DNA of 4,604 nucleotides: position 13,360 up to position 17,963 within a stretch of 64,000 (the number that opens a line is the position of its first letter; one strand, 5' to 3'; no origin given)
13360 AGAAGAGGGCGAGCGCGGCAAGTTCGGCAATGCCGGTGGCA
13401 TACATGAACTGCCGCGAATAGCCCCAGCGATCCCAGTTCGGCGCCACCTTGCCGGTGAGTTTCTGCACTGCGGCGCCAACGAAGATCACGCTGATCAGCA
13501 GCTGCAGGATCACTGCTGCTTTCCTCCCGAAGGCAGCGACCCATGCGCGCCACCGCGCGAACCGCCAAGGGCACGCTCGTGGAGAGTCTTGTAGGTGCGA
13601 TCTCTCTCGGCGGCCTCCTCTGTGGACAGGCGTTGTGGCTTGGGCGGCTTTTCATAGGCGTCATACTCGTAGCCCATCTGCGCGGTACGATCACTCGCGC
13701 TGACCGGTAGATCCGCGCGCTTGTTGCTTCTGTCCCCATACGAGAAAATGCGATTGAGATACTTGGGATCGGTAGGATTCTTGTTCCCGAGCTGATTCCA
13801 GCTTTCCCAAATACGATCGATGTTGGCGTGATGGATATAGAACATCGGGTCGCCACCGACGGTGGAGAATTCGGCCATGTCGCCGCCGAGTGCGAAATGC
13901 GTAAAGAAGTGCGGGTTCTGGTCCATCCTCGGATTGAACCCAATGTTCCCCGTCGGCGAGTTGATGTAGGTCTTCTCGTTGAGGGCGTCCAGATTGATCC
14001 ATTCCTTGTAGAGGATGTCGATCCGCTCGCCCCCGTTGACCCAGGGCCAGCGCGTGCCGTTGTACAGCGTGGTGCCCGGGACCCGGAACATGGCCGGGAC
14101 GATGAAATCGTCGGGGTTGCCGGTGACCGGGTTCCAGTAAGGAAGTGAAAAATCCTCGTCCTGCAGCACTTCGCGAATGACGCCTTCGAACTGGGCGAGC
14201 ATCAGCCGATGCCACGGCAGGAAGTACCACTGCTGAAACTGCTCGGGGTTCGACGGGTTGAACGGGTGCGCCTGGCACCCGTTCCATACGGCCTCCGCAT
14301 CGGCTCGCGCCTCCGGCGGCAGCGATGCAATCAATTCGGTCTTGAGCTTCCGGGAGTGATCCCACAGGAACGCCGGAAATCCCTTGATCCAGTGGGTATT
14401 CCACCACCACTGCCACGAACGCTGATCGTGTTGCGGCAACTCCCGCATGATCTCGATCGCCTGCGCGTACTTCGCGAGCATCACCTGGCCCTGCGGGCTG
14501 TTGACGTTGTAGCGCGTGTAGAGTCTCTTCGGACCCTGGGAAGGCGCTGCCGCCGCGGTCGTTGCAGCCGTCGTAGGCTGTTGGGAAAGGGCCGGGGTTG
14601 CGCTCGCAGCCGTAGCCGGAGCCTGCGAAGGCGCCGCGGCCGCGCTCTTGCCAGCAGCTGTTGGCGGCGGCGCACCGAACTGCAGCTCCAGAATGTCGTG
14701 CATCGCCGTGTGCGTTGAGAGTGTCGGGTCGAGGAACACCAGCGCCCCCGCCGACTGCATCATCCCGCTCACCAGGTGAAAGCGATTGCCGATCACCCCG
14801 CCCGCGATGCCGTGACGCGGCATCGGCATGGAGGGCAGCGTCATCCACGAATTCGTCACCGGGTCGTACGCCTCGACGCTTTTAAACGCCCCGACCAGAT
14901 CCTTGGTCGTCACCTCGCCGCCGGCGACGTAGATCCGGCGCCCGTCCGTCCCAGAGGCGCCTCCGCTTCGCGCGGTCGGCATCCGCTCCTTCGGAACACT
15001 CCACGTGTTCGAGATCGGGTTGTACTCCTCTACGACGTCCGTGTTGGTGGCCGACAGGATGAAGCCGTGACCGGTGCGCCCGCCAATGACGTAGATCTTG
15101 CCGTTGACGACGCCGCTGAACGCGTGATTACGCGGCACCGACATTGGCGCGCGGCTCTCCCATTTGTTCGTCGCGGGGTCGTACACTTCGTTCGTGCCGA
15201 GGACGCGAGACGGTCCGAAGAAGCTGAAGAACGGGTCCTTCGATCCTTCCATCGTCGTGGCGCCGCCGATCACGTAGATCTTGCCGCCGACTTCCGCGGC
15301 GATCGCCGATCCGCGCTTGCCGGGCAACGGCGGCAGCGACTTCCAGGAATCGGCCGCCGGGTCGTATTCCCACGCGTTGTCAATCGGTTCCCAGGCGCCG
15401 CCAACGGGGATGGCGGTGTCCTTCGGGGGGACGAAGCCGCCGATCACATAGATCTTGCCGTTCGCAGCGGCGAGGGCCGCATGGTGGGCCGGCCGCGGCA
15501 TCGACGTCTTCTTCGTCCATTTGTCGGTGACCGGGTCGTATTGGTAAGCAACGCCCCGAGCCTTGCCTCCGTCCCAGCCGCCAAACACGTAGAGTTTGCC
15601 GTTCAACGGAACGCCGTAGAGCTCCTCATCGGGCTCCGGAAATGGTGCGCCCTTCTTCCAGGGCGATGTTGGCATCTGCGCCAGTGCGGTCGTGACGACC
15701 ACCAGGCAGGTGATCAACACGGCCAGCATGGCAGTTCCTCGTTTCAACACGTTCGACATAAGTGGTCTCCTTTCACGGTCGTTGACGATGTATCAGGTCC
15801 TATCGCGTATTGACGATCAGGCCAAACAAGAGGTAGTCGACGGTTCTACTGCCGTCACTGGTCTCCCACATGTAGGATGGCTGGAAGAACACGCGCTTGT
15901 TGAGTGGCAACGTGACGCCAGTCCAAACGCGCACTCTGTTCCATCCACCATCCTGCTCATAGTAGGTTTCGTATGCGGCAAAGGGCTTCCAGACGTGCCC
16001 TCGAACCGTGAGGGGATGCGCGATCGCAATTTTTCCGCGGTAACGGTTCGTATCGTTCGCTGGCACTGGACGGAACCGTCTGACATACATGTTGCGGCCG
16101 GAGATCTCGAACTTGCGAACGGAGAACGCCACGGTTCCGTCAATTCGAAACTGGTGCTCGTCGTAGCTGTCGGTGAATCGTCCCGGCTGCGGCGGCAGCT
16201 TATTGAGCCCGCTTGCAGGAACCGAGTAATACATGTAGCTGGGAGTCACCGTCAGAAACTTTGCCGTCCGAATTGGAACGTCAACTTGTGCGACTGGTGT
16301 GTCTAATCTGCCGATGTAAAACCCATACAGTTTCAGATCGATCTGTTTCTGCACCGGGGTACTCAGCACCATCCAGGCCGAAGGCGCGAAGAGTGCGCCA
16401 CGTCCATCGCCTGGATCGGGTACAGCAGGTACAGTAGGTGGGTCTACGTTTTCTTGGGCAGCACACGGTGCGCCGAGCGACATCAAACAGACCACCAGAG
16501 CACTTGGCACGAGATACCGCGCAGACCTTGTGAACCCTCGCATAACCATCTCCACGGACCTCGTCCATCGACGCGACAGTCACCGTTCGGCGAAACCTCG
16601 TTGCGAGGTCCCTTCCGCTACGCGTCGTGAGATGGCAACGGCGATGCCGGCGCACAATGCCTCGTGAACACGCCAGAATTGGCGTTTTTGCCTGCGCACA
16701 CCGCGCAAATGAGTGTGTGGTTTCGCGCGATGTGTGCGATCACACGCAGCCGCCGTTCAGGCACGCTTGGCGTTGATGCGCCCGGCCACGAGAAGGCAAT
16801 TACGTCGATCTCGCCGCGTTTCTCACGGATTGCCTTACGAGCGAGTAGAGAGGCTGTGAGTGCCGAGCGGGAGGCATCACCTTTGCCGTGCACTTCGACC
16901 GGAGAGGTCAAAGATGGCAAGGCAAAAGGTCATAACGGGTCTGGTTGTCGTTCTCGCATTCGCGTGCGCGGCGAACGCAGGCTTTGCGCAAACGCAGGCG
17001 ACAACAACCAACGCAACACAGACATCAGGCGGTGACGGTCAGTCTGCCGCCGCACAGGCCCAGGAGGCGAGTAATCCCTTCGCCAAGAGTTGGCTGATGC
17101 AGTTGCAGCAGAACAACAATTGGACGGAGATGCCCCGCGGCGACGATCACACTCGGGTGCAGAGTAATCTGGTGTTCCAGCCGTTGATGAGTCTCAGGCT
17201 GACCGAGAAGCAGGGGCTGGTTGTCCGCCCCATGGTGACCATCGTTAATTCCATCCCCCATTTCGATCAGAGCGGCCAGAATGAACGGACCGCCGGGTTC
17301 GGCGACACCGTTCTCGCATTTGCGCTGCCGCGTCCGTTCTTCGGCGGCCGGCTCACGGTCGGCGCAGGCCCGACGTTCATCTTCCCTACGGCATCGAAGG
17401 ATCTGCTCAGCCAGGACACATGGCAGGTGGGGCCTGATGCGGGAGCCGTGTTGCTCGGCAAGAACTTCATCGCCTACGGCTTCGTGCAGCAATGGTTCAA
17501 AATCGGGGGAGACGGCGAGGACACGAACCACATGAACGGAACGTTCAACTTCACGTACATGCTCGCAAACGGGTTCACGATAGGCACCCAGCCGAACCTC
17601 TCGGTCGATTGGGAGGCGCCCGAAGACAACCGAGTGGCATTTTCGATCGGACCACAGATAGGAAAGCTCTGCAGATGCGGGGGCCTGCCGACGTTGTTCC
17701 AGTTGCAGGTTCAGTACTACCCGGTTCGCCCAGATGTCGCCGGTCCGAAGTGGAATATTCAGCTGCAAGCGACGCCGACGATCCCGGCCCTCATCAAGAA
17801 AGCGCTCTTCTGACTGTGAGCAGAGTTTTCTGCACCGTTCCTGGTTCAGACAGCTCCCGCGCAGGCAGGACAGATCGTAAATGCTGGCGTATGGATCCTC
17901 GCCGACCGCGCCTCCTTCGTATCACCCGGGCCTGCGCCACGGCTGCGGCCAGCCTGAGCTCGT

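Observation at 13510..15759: Six-bladed Kelch propeller fused to a tyrosinase (type-3 copper) domain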

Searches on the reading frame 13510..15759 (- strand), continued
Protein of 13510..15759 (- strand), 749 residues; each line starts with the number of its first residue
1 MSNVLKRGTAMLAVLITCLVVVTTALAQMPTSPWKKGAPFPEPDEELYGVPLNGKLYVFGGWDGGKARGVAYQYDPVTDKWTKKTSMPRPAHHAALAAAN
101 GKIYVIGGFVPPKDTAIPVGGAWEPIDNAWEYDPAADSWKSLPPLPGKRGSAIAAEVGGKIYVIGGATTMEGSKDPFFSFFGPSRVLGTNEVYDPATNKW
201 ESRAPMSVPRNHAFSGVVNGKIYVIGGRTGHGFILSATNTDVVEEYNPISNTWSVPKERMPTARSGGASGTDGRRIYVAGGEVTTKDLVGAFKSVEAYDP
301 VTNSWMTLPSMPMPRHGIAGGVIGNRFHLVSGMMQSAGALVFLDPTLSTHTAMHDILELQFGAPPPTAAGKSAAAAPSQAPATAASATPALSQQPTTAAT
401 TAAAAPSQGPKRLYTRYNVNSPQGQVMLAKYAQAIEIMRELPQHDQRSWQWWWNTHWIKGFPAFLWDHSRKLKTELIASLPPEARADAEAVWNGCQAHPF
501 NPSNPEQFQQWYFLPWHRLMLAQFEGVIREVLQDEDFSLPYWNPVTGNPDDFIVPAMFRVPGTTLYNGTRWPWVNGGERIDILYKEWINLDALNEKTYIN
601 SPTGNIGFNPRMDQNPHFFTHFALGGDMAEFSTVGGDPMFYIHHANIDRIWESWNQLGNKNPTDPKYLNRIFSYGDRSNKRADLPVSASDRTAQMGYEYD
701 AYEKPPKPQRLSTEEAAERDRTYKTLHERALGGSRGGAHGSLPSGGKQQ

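Call 76: search_protein_families(library=pfam, proteins=[L021:11880-12341:+, L010:2433-3134:-, L011:4232-4870:-, L008:3177-4100:+, L021:12633-13826:+, L021:13808-15292:+, L011:7754-8395:+], max_evalue=0.001)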
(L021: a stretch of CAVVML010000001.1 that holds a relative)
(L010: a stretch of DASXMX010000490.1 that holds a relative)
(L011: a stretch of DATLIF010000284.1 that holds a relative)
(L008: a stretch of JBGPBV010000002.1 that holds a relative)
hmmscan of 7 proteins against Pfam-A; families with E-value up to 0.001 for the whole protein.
L021:11880-12341:+ (153 aa): 3 families
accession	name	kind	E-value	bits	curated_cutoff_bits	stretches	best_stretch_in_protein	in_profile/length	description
PF13098.12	Thioredoxin_2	-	1.4e-08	35.4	27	1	40-134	1-96/104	Thioredoxin-like domain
PF13899.12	Thioredoxin_7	-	1.1e-07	32.3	27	1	32-122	5-83/83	Thioredoxin-like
PF13905.12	Thioredoxin_8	-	0.00074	20.2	27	0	101-125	69-93/94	Thioredoxin-like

L010:2433-3134:- (233 aa): 4 families
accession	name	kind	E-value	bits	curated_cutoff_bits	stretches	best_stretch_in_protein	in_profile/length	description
PF08281.18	Sigma70_r4_2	-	1.5e-16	60.2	25.7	1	162-212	2-52/54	Sigma-70, region 4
PF04545.22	Sigma70_r4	-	2.1e-11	43.6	24.1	1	167-211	1-45/50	Sigma-70, region 4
PF07638.17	Sigma70_ECF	-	5.1e-05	23.7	21.1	1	63-211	29-176/185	ECF sigma factor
PF13384.12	HTH_23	-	0.00022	21.4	24.6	1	185-209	16-40/50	Homeodomain-like domain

L011:4232-4870:- (212 aa): 8 families
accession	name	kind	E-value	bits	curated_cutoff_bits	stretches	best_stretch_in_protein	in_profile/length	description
PF08281.18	Sigma70_r4_2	-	7.5e-17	61.2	25.7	1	136-187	2-53/54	Sigma-70, region 4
PF04545.22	Sigma70_r4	-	6.8e-09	35.5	24.1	1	142-186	2-46/50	Sigma-70, region 4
PF07638.17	Sigma70_ECF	-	1.3e-07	32.1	21.1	1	141-193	132-184/185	ECF sigma factor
PF13384.12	HTH_23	-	1.5e-05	25.1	24.6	1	159-183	16-40/50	Homeodomain-like domain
PF02001.22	DUF134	-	4.1e-05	24.5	27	1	145-192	35-82/98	Protein of unknown function DUF134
PF12728.13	HTH_17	-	0.00031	21.4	27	0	161-185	2-26/51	Helix-turn-helix domain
PF13556.12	HTH_30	-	0.00055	20.1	27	0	163-194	15-46/59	PucR C-terminal helix-turn-helix domain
PF13551.12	HTH_29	-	0.00088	19.8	28.1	0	159-200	10-51/64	Winged helix-turn helix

L008:3177-4100:+ (307 aa): 4 families
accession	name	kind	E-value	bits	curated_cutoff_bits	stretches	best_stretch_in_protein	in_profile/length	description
PF00158.32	Sigma54_activat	-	6e-44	150.1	20.2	1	122-232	1-111/168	Sigma-54 interaction domain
PF14532.12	Sigma54_activ_2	-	4.1e-08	34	25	1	123-231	1-86/138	Sigma-54 interaction domain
PF01078.27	Mg_chelatase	-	0.0002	21.2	20.3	0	201-229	93-121/207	Magnesium chelatase, subunit ChlI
PF13191.12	AAA_16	-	0.00037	21.5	32.6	1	128-259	8-104/167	AAA ATPase domain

L021:12633-13826:+ (397 aa): 1 family
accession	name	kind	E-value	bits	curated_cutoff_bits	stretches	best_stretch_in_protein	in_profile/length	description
PF19335.5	HMBD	-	1.7e-07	31.5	23.6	1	50-75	2-27/28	Heavy metal binding domain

L021:13808-15292:+ (494 aa): 1 family
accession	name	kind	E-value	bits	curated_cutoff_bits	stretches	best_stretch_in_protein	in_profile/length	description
PF03573.19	OprD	-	2.2e-16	60.3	25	1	107-448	3-349/394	outer membrane porin, OprD family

L011:7754-8395:+ (213 aa): 0 families

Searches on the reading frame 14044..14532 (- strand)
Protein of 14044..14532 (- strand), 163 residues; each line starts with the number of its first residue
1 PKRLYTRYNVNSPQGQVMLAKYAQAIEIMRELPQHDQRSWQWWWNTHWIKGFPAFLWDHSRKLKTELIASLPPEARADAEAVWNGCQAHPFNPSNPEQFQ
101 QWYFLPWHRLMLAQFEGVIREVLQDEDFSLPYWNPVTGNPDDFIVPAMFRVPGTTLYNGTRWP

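Call 10: search_solved_structures(query=window:14044-14532:-, max_evalue=10, show_alignments=5)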
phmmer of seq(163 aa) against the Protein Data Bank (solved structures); distinct sequences matched with E-value up to 10: 36.
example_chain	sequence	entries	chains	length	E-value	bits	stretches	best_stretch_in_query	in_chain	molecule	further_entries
2p3x_A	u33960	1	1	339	2.8e-10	43.3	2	100-159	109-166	Polyphenol oxidase, chloroplast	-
5ce9_A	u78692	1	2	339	6.5e-09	38.9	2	99-159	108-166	Polyphenol oxidase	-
9wfm_A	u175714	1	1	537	1.8e-08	37.5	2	101-149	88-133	Tyrosinase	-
1bt1_A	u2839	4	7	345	5.7e-08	35.8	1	97-161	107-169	PROTEIN (CATECHOL OXIDASE)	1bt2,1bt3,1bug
6els_A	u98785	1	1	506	8.1e-08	35.3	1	99-160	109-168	Polyphenol oxidase, chloroplastic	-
6hqi_A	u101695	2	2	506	8.9e-08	35.2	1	100-161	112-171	Polyphenol oxidase A, chloroplastic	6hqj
8bbq_A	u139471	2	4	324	2.1e-07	33.9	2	101-143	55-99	Core tyrosinase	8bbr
8b74_A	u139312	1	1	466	9.7e-07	31.8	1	6-135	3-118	Oxidoreductase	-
5m8q_A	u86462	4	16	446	6.5e-06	29.1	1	103-139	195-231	5,6-dihydroxyindole-2-carboxylic acid oxidase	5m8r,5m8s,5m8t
5m8l_A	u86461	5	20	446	6.5e-06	29.1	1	103-139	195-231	5,6-dihydroxyindole-2-carboxylic acid oxidase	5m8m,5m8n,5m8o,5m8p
9ey5_A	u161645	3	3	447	6.6e-06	29.1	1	103-139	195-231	5,6-dihydroxyindole-2-carboxylic acid oxidase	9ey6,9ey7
9ey8_AA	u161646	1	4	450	6.7e-06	29.1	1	103-139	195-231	5,6-dihydroxyindole-2-carboxylic acid oxidase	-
7xio_A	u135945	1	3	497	6.2e-05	25.9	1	101-149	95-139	Polyphenol oxidase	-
8trz_A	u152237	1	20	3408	0.0018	21.2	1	104-152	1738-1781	Hemocyanin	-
4z0y_A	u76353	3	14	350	0.0018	21.2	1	99-134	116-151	Aurone synthase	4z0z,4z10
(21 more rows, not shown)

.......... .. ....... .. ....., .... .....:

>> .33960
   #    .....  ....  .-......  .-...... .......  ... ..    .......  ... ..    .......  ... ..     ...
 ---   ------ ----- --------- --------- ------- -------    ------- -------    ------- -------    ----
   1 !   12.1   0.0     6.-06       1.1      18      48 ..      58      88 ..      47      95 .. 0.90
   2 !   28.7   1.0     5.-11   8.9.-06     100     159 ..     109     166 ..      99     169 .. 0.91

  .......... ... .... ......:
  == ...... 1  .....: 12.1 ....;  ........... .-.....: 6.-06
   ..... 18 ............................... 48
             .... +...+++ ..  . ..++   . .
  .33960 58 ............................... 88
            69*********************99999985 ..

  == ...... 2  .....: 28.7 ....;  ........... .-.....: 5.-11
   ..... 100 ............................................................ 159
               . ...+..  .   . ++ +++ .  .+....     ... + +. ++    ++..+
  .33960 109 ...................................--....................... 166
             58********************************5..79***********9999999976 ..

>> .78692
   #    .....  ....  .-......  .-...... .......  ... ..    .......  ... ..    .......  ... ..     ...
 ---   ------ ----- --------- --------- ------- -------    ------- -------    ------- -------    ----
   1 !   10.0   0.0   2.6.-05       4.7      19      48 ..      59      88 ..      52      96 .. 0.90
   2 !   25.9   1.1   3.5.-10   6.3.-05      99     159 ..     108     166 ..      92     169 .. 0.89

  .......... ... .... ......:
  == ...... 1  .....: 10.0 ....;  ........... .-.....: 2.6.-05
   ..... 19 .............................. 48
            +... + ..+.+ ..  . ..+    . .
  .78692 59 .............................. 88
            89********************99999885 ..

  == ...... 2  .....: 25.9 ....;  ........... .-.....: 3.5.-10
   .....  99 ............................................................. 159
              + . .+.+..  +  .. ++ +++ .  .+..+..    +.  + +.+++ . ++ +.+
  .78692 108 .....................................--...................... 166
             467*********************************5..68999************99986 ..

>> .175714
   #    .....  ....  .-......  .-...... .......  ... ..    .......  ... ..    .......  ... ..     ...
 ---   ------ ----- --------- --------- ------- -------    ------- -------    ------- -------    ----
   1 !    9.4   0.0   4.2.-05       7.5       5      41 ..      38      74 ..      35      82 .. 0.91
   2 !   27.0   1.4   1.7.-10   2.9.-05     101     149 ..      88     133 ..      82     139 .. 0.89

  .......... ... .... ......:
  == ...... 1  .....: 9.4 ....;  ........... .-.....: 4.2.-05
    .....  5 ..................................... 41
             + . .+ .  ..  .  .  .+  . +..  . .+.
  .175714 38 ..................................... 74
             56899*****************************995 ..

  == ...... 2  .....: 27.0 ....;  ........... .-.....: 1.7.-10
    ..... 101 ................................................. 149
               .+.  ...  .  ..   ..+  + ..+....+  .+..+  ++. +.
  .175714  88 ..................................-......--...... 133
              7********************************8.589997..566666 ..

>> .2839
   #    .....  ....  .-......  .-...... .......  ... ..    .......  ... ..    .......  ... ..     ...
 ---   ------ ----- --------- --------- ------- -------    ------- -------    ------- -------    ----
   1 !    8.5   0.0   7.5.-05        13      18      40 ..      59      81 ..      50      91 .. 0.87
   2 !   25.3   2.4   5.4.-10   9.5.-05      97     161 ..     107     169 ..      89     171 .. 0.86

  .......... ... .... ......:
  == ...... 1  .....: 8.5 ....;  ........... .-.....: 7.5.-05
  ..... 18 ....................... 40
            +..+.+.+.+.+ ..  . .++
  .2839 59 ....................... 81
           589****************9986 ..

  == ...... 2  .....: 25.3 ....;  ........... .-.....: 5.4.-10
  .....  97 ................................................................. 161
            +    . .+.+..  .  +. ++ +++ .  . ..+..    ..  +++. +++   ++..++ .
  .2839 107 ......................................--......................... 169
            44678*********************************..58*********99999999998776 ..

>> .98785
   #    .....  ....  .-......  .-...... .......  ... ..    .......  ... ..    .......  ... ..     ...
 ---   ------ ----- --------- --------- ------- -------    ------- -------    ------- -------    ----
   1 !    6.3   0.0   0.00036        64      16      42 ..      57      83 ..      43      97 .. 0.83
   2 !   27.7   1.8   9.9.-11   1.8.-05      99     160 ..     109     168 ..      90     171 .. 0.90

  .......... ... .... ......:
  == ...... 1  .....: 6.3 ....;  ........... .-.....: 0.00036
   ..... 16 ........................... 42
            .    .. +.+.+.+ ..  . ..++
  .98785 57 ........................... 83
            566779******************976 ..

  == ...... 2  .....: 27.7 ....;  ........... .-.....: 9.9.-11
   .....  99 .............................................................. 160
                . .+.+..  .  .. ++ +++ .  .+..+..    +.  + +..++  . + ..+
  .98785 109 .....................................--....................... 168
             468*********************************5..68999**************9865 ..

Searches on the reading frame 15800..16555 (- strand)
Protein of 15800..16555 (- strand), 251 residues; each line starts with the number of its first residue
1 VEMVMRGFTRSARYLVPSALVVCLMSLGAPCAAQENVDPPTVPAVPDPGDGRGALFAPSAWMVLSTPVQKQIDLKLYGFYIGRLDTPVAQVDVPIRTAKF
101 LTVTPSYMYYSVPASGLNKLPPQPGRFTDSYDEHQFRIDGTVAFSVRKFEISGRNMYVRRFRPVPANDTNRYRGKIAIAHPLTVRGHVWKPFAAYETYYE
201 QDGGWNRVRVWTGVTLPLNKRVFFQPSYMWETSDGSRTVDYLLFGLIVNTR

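Call 3: search_protein_families(library=pfam, proteins=[window:15800-16555:-], max_evalue=0.01)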
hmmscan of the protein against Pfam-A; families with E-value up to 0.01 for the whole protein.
window:15800-16555:- (251 aa): 1 family
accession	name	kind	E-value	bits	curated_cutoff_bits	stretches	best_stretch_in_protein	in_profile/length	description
PF10677.15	DUF2490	-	4e-13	49.9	29.8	1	90-235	40-179/186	Protein of unknown function (DUF2490)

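Call 4: search_protein_families(library=ncbifam, proteins=[window:15800-16555:-], max_evalue=0.01)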
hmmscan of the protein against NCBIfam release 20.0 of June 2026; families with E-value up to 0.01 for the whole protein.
window:15800-16555:- (251 aa): 0 families

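Call 61: search_protein_families(library=ncbifam, proteins=[window:15800-16555:-], max_evalue=0.00001)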
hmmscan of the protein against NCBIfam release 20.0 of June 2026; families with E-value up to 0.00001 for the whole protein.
window:15800-16555:- (251 aa): 0 families

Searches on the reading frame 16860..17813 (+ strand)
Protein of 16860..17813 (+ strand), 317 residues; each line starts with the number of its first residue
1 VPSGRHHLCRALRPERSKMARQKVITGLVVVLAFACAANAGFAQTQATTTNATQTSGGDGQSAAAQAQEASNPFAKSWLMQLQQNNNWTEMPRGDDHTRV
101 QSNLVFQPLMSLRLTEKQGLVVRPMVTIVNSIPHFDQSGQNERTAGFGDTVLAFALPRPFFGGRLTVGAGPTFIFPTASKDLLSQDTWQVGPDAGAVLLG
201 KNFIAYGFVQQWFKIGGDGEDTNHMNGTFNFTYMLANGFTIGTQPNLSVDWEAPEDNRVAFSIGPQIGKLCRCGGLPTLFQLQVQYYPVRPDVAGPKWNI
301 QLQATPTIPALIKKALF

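Call 3: search_protein_families(library=pfam, proteins=[window:16860-17813:+], max_evalue=0.01)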
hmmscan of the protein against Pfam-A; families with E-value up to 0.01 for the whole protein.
window:16860-17813:+ (317 aa): 1 family
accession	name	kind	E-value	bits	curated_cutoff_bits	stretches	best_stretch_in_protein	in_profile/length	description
PF13557.12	Phenol_MetA_deg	-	0.00024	21.7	22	0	124-199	63-128/242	Putative MetA-pathway of phenol degradation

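Call 61: search_protein_families(library=ncbifam, proteins=[window:16860-17813:+], max_evalue=0.00001)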
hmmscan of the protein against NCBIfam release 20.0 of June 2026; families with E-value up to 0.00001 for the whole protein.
window:16860-17813:+ (317 aa): 0 families
